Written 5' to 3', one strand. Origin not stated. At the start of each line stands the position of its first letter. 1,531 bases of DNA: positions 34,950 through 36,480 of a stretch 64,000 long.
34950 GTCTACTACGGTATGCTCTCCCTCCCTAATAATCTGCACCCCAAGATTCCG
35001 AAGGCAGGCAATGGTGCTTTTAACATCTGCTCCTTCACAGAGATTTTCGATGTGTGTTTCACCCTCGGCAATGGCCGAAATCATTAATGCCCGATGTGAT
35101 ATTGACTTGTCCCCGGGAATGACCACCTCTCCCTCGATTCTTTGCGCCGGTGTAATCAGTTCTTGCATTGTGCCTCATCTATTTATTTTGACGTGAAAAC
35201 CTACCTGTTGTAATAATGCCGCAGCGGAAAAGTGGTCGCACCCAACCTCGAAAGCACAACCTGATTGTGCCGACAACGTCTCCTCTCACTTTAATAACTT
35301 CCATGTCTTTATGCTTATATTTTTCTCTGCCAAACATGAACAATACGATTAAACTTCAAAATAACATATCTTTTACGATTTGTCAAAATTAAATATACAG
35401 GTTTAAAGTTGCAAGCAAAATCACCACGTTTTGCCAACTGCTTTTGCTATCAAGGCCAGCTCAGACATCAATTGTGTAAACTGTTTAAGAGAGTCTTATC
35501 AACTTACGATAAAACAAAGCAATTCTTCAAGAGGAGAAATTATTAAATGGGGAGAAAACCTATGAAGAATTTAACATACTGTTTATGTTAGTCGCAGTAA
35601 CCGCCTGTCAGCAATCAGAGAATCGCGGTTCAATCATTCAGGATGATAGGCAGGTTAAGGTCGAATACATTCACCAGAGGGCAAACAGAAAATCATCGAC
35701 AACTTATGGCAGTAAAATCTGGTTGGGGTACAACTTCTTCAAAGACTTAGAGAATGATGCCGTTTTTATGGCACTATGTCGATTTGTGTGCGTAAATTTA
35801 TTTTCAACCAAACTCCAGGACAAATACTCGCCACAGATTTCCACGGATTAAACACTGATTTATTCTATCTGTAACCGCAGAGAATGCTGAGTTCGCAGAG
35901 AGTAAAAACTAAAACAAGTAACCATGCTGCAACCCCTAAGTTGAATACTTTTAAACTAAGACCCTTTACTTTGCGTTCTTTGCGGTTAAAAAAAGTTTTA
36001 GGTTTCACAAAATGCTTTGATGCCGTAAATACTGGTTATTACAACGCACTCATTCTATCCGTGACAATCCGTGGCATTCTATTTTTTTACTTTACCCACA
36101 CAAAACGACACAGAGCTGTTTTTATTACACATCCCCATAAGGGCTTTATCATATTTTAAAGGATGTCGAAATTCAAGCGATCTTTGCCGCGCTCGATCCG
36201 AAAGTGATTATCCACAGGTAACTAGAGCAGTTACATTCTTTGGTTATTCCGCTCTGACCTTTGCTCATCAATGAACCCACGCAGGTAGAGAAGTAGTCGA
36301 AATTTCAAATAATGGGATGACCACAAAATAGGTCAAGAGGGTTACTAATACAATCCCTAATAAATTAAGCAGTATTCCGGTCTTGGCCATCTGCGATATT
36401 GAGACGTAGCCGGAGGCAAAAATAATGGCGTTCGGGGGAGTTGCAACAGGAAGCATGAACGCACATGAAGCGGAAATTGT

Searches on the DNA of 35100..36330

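Call 88: search_rna_families(source=window, start=35100, end=36330, threshold=evalue, max_evalue=0.1)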
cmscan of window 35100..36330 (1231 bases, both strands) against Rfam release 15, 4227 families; matches with E-value up to 0.1: 0.
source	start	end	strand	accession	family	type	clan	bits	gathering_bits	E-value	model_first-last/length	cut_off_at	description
